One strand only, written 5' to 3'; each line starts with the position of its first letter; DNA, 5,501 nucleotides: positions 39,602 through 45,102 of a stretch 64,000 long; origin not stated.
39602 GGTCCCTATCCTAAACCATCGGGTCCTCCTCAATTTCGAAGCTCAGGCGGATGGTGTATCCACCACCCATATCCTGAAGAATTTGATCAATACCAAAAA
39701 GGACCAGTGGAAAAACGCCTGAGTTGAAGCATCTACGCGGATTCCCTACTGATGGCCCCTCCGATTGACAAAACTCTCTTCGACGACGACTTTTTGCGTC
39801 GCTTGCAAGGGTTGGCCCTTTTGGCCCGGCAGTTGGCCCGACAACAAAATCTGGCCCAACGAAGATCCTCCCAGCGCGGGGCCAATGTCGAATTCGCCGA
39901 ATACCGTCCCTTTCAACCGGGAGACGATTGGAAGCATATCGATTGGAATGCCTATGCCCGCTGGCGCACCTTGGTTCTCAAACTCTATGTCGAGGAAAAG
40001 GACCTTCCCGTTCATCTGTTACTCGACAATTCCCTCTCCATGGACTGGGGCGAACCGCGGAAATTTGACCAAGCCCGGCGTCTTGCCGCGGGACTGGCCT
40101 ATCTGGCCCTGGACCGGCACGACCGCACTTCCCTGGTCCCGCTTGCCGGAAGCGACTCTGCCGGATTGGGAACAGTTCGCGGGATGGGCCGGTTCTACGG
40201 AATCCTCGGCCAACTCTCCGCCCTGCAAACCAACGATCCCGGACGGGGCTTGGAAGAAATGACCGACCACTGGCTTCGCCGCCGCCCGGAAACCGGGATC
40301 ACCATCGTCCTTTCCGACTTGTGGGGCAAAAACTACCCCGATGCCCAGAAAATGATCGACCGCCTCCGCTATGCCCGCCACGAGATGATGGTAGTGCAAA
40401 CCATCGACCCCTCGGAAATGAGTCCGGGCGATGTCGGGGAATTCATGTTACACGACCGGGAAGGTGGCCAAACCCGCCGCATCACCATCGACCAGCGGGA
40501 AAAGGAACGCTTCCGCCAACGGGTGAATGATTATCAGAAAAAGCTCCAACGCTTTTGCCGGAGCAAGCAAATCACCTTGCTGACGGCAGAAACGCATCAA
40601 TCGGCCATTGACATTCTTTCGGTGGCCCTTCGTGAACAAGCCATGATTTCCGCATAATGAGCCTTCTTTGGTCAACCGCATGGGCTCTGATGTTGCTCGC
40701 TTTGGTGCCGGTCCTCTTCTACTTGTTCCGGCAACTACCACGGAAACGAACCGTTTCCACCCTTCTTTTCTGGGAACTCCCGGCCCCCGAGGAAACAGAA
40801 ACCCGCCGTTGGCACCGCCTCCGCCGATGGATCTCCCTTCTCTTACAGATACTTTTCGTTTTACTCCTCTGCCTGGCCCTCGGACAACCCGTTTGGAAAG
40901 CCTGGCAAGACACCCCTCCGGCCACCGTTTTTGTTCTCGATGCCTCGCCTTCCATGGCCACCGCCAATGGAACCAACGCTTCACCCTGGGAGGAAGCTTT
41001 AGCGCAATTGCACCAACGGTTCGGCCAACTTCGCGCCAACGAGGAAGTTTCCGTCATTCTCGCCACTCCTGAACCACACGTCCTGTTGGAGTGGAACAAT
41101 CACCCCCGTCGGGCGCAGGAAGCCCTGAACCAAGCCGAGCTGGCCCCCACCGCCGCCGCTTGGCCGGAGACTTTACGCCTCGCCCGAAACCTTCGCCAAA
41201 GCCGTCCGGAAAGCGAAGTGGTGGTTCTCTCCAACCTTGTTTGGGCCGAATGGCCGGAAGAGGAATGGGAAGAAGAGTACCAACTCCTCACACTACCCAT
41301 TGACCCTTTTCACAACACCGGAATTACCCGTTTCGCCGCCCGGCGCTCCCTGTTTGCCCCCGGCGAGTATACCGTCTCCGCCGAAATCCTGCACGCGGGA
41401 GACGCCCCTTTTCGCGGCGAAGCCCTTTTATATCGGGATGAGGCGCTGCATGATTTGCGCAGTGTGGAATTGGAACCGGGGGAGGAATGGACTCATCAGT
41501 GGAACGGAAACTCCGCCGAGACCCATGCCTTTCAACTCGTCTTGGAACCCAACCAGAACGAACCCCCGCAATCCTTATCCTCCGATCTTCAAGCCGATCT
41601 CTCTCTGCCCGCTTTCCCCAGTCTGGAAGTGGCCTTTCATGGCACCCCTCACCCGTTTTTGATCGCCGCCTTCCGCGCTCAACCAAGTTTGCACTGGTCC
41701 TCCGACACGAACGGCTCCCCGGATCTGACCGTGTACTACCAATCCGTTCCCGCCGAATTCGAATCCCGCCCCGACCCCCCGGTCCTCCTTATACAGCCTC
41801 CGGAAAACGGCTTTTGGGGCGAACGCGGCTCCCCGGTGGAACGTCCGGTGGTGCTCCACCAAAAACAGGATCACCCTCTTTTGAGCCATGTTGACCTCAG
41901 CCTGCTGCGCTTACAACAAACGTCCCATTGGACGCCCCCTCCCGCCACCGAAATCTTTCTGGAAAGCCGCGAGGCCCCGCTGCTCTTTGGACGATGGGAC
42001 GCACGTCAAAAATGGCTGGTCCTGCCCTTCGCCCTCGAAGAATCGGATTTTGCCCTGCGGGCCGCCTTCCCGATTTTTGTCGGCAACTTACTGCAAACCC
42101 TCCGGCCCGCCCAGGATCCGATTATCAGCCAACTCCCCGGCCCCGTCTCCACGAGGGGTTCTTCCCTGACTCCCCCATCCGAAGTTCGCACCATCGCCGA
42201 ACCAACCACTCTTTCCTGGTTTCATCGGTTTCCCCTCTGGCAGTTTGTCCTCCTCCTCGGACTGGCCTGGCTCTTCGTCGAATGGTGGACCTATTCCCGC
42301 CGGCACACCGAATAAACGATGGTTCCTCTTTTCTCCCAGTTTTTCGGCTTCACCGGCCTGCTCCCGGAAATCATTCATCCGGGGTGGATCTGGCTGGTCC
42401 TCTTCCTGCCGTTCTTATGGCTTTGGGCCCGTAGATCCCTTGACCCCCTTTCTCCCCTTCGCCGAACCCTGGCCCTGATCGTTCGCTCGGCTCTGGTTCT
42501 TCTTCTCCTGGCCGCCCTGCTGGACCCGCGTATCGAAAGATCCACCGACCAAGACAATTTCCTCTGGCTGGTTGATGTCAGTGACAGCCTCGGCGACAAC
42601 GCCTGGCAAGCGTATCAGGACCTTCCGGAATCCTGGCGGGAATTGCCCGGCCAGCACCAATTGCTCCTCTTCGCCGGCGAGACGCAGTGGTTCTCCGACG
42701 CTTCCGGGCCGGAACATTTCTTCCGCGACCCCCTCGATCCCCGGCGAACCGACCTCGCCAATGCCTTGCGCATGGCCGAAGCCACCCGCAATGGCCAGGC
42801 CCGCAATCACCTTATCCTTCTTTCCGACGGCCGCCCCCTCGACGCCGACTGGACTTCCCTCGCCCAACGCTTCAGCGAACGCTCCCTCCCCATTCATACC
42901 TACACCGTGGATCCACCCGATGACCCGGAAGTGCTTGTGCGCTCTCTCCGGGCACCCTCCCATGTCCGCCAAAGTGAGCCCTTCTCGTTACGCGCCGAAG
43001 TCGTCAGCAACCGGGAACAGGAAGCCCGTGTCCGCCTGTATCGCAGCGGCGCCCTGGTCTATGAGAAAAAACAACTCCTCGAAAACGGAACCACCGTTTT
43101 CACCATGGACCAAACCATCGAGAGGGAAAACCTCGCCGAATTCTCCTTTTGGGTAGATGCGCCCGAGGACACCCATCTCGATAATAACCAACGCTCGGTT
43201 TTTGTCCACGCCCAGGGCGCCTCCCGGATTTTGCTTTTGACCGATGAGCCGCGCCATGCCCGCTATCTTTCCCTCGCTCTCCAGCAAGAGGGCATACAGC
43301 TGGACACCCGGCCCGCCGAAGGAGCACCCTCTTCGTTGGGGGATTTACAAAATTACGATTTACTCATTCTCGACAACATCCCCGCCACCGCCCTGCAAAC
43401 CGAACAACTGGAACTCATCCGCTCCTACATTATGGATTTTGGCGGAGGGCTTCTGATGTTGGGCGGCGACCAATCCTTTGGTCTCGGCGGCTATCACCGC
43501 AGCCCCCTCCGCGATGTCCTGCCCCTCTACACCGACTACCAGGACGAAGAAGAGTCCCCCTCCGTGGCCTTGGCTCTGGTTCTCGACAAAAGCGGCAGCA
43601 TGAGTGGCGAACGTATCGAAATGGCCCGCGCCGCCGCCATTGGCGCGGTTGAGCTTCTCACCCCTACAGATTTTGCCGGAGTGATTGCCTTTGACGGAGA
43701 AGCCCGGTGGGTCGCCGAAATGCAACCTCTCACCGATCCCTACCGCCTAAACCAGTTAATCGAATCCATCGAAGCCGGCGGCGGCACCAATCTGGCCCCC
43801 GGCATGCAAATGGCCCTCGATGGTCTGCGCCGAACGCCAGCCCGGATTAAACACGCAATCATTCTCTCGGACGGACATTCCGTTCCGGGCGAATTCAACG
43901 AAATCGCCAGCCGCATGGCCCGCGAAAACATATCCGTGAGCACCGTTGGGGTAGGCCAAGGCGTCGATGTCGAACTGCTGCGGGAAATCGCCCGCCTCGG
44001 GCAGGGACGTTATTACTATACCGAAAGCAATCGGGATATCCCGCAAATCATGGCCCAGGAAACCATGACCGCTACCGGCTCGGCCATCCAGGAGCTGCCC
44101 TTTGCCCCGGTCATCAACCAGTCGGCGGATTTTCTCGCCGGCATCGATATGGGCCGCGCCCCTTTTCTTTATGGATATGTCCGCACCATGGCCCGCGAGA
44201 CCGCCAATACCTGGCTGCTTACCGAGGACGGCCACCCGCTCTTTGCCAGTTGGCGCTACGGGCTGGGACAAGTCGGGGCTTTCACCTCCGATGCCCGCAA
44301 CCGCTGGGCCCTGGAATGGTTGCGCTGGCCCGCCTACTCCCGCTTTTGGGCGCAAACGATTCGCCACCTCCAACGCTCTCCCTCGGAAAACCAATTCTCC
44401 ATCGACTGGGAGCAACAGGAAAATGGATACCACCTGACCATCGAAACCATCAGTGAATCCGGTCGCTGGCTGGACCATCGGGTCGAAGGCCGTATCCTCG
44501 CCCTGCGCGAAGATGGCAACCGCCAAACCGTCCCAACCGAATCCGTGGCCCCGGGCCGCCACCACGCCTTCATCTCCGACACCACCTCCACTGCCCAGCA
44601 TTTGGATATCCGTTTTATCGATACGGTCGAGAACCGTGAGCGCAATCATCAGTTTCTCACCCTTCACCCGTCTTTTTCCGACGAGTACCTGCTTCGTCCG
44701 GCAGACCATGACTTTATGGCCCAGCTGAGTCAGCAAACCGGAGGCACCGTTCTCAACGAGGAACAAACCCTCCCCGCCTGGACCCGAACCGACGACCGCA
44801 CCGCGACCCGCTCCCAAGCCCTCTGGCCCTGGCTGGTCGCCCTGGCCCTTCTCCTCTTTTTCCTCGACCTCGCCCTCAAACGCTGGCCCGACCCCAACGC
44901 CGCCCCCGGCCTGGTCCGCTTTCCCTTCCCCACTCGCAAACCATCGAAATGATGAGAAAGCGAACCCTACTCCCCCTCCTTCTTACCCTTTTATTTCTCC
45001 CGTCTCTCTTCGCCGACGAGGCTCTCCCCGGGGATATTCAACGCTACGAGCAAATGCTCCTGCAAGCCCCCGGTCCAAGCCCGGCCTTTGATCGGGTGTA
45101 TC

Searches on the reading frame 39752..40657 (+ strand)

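Call 83: search_protein_families(library=pfam, proteins=[window:39752-40657:+], max_evalue=0.001)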
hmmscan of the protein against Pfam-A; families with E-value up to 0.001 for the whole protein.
window:39752-40657:+ (301 aa): 1 family
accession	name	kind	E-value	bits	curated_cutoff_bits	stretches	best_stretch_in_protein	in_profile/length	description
PF01882.25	DUF58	-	1.4e-28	100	23.4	1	50-262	1-214/216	Protein of unknown function DUF58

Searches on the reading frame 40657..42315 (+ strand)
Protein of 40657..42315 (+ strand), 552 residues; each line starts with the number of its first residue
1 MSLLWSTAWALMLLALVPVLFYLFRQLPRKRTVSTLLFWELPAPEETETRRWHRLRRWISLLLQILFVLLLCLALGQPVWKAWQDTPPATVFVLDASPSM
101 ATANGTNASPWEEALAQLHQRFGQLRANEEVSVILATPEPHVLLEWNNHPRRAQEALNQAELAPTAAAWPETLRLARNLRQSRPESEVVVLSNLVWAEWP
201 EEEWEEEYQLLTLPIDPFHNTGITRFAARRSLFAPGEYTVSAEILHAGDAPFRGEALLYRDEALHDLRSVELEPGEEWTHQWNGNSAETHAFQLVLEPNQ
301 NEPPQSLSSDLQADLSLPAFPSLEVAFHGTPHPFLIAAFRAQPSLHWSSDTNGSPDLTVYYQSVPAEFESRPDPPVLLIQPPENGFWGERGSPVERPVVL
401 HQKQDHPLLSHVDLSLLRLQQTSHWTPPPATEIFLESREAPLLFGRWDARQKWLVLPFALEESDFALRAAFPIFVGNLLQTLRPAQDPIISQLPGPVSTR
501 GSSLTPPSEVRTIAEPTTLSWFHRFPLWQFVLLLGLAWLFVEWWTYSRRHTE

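Call 83: search_protein_families(library=pfam, proteins=[window:40657-42315:+], max_evalue=0.001)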
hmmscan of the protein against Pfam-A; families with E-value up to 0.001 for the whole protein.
window:40657-42315:+ (552 aa): 2 families
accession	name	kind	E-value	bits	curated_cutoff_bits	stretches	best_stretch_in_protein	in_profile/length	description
PF07584.16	BatA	-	5.6e-09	36.7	25.9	1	5-78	4-77/77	Aerotolerance regulator N-terminal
PF13519.12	VWA_2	-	5.8e-08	33.7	27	1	90-192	1-104/107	von Willebrand factor type A domain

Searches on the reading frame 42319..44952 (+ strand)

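Call 83: search_protein_families(library=pfam, proteins=[window:42319-44952:+], max_evalue=0.001)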
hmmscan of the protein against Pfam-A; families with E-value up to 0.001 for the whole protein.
window:42319-44952:+ (877 aa): 4 families
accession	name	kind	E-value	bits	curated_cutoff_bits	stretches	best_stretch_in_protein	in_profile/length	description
PF00092.34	VWA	-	2.2e-23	83.8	23.8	1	418-579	2-173/174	von Willebrand factor type A domain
PF13768.12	VWA_3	-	1.1e-17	65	27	1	418-566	3-154/155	von Willebrand factor type A domain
PF13519.12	VWA_2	-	5.7e-17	62.7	27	1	419-520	2-107/107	von Willebrand factor type A domain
PF07090.17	GATase1_like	-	2.3e-16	60.6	27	2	605-684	165-245/247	Putative glutamine amidotransferase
